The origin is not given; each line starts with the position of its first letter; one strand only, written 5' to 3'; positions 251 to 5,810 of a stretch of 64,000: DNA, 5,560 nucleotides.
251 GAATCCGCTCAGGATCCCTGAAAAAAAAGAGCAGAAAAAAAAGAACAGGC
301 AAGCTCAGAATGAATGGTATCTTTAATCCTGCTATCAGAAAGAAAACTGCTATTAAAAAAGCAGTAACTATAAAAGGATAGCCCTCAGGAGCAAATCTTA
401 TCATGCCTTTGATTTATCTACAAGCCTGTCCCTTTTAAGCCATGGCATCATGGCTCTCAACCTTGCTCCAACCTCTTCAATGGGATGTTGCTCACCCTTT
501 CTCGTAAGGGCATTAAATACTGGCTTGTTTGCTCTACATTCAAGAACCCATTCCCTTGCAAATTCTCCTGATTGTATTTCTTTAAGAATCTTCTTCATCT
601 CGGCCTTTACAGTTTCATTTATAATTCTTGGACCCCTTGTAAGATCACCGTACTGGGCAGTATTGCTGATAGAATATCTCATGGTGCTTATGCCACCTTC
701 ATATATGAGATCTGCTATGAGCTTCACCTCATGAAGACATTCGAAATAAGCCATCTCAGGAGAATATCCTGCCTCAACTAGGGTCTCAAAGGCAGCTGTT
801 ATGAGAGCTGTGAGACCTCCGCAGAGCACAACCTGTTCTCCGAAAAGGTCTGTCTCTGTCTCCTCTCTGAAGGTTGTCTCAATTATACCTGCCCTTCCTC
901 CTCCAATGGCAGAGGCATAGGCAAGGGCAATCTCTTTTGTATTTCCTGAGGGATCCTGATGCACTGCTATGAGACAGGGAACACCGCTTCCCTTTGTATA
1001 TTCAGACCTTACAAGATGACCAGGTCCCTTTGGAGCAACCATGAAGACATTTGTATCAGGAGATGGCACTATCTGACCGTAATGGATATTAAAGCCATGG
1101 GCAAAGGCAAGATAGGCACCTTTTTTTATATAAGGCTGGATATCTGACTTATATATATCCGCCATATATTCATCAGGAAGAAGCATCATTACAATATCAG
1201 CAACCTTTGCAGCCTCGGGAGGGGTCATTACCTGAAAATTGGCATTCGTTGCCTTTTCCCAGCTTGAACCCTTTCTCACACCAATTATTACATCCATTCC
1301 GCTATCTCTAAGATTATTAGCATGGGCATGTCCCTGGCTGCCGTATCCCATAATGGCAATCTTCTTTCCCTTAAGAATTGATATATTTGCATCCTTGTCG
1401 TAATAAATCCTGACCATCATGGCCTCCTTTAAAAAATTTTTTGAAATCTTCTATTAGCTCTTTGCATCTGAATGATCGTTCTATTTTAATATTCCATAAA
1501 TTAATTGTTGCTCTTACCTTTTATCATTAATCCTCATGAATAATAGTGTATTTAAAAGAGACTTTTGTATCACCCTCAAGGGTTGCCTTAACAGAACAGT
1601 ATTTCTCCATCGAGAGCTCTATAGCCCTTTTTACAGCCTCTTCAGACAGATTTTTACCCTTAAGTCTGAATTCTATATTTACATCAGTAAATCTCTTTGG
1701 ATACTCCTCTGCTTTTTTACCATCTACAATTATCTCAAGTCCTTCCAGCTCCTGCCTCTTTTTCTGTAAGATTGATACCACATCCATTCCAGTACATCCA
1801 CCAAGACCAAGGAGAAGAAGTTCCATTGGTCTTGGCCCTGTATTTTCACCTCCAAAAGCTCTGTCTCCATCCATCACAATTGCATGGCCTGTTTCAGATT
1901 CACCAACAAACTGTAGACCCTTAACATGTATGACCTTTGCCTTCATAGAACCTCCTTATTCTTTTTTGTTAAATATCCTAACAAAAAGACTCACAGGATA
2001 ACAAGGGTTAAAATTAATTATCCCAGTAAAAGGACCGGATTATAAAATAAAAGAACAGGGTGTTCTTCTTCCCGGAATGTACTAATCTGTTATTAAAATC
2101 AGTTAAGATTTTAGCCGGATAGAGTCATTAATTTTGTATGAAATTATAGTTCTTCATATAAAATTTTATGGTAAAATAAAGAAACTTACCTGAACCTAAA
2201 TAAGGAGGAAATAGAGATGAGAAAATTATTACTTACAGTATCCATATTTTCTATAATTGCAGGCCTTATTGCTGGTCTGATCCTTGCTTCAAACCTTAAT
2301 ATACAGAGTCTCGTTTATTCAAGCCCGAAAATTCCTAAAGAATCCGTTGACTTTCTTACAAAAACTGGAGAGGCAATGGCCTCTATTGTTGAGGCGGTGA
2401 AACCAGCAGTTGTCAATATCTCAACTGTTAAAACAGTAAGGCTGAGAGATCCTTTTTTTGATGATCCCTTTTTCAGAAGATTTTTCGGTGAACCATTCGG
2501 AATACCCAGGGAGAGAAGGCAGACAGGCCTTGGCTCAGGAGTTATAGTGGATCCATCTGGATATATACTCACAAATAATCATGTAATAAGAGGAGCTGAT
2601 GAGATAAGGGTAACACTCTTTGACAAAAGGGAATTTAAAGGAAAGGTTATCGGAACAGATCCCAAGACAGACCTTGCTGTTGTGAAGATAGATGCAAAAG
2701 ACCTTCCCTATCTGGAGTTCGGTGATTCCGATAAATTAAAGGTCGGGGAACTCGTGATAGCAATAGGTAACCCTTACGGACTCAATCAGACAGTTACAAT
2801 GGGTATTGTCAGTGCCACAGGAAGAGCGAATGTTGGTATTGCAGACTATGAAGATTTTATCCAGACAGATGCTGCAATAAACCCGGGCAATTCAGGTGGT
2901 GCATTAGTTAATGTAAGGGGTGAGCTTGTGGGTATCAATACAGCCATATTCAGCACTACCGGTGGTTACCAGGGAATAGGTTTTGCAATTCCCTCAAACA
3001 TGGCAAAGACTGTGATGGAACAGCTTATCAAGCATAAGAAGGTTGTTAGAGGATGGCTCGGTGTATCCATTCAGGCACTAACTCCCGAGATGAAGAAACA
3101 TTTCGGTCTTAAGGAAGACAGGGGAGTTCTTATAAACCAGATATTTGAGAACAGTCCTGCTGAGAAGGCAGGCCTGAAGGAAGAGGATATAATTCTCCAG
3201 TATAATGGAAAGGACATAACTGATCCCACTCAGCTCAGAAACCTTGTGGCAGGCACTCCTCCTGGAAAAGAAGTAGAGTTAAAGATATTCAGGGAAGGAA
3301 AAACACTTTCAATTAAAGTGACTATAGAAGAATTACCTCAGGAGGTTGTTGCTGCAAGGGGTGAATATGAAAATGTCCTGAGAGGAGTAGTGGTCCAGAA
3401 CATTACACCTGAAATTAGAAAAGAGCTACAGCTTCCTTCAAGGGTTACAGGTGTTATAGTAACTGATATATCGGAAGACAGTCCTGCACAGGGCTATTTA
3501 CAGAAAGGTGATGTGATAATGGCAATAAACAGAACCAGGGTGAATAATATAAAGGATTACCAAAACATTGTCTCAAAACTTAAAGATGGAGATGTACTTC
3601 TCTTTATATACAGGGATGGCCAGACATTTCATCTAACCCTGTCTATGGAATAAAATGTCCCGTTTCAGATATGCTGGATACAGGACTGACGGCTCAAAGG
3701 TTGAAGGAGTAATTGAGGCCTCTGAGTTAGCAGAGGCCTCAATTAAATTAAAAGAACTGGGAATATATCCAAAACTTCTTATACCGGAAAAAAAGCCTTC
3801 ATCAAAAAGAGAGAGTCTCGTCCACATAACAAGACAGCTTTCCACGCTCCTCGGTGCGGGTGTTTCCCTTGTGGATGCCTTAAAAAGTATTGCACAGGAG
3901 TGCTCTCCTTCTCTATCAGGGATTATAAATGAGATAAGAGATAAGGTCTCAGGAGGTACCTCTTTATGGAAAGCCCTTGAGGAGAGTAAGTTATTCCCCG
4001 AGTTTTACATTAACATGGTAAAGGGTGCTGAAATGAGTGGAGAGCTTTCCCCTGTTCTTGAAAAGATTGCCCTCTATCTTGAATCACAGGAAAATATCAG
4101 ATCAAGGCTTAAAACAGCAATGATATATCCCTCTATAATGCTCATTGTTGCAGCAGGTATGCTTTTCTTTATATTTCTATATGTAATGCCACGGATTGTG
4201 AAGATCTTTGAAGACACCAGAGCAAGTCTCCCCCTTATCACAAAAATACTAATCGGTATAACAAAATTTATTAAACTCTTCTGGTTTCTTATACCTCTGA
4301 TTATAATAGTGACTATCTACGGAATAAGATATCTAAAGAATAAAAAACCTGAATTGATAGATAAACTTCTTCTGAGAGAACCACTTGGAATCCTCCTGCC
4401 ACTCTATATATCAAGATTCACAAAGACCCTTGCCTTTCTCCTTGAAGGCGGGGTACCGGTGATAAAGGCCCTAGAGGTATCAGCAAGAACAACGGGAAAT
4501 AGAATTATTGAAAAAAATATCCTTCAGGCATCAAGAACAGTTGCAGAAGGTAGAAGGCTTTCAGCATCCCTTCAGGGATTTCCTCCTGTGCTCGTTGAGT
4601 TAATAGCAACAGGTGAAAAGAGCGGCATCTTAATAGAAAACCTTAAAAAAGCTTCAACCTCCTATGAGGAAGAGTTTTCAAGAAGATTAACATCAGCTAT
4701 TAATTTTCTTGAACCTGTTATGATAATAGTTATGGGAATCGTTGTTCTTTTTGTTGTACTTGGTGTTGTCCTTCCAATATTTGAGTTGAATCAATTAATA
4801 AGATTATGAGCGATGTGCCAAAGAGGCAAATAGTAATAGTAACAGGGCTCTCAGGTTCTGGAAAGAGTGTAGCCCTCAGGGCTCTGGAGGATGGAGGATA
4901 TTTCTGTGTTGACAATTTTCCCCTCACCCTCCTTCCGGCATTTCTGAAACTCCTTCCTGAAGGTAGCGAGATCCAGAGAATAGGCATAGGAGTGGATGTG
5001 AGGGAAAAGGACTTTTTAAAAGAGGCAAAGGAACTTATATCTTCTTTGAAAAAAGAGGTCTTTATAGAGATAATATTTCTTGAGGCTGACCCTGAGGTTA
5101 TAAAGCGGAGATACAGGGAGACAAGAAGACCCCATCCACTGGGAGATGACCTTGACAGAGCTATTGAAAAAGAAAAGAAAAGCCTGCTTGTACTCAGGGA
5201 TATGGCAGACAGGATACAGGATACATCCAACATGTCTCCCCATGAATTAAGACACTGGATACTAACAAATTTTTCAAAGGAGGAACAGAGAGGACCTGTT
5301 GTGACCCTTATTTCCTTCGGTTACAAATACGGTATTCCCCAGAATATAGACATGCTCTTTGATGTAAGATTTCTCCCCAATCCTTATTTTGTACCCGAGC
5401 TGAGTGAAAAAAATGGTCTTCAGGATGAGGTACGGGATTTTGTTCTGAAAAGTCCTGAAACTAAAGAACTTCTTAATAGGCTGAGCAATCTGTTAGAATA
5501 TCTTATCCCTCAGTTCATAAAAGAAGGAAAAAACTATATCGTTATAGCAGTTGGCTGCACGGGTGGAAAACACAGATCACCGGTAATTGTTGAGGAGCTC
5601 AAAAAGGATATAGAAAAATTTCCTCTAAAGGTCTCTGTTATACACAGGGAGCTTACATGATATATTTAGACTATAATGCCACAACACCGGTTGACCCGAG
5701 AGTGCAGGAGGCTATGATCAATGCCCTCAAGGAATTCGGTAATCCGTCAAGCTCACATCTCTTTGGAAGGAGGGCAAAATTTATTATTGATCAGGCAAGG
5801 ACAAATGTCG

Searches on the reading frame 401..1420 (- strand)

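Call 60: search_protein_families(library=ncbifam, proteins=[window:401-1420:-], max_evalue=0.00001)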
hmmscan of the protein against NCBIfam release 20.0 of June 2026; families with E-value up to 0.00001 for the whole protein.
window:401-1420:- (339 aa): 6 families
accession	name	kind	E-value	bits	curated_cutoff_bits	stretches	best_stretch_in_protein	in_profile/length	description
NF004017.0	PRK05479.1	equivalog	2.1e-170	565.9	336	1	2-336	1-336/337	ketol-acid reductoisomerase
TIGR00465.1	ilvC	equivalog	1.3e-138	461.3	226.15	1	16-329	1-314/314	ketol-acid reductoisomerase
NF009940.0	PRK13403.1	equivalog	4.5e-138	459.7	406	1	4-331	2-329/335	ketol-acid reductoisomerase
NF003557.0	PRK05225.1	equivalog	3.1e-68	230.5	713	2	12-205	31-231/491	ketol-acid reductoisomerase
NF004005.0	PRK05476.2-3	equivalog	1.5e-06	27.3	275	1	15-112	205-299/418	adenosylhomocysteinase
NF006409.0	PRK08655.1-3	equivalog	1.7e-06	27.8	310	1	19-103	1-86/290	prephenate dehydrogenase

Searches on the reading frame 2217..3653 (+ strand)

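Call 25: search_protein_families(library=pfam, proteins=[window:2217-3653:+], max_evalue=0.00001)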
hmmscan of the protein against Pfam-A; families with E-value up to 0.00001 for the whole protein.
window:2217-3653:+ (478 aa): 7 families
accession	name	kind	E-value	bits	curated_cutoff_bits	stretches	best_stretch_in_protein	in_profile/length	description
PF13365.12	Trypsin_2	-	1.7e-37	129.8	27.6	1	106-240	1-144/144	Trypsin-like peptidase domain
PF13180.12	PDZ_2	-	7.3e-27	93.9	27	2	281-370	3-80/80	PDZ domain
PF17820.7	PDZ_6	-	2.4e-21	75.7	27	2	307-357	3-52/54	PDZ domain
PF00089.32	Trypsin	-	1.8e-20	74.1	20.6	1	105-265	26-218/220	Trypsin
PF00595.29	PDZ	-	6e-19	68.6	23.2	2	272-357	4-80/81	PDZ domain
PF19805.5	DUF6288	-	2.9e-08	33.7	26.3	0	414-446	4-36/402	Family of unknown function (DUF6288)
PF04495.20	GRASP55_65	-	2e-06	28.6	27.7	0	279-370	26-111/138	GRASP55/65 PDZ-like domain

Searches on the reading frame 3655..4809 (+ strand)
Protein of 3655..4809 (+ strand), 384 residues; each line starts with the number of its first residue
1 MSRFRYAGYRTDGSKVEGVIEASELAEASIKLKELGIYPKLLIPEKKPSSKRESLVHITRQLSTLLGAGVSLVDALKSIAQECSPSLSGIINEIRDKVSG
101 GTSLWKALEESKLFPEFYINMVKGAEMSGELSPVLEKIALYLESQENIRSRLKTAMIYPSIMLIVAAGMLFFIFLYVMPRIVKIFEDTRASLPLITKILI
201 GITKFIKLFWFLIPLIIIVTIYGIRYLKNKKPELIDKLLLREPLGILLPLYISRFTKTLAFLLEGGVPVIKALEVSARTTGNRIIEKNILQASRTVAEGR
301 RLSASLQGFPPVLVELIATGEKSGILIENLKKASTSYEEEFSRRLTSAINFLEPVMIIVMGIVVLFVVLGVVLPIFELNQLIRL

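Call 58: search_protein_families(library=pfam, proteins=[window:3655-4809:+], max_evalue=0.00001)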
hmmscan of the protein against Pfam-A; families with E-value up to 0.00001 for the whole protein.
window:3655-4809:+ (384 aa): 1 family
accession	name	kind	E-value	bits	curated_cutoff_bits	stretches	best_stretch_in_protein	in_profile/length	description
PF00482.28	T2SSF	-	1e-57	193.9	25.2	2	59-179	2-125/125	Type II secretion system (T2SS), protein F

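Call 60: search_protein_families(library=ncbifam, proteins=[window:3655-4809:+], max_evalue=0.00001)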
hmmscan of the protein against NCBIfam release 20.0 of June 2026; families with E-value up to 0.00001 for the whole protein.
window:3655-4809:+ (384 aa): 6 families
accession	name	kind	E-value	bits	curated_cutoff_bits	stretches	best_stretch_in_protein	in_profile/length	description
TIGR02120.1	GspF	equivalog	1.4e-100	337.4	424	1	4-382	1-401/401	type II secretion system inner membrane protein GspF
NF052607.1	T4PiliAsmPilCThrm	equivalog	6.6e-67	226.3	700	1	17-378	29-400/406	type IV pilus assembly protein PilC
NF052606.1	T4PiliAsmPilCMyx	equivalog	3.1e-66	223.9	700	1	3-382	21-418/419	type IV pilus assembly protein PilC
NF047826.1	T3SSXpsF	equivalog_domain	3.7e-62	210.4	650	1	1-382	1-404/405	type II secretion system protein XpsF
NF007861.0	PRK10573.1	equivalog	1.7e-55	188.7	401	1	4-382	7-398/401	protein transport protein HofC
NF041012.2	T4P_ComGB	equivalog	4.1e-38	131.6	240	1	58-378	6-330/332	competence type IV pilus assembly protein ComGB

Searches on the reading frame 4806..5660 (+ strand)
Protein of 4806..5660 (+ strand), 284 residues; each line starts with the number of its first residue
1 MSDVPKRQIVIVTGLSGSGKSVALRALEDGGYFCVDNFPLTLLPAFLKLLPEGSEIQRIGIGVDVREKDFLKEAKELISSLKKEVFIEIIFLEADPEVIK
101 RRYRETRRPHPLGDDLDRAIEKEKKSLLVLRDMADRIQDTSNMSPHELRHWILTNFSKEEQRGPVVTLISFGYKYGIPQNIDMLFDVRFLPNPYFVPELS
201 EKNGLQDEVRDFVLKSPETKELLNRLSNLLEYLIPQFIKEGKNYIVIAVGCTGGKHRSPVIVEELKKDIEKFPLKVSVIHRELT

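Call 60: search_protein_families(library=ncbifam, proteins=[window:4806-5660:+], max_evalue=0.00001)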
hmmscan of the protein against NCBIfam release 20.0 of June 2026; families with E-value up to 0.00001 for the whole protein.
window:4806-5660:+ (284 aa): 1 family
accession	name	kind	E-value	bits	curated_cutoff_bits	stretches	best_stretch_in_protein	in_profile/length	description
NF003828.1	PRK05416.1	equivalog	4.8e-97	324.8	244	1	9-283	1-278/278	RNase adapter RapZ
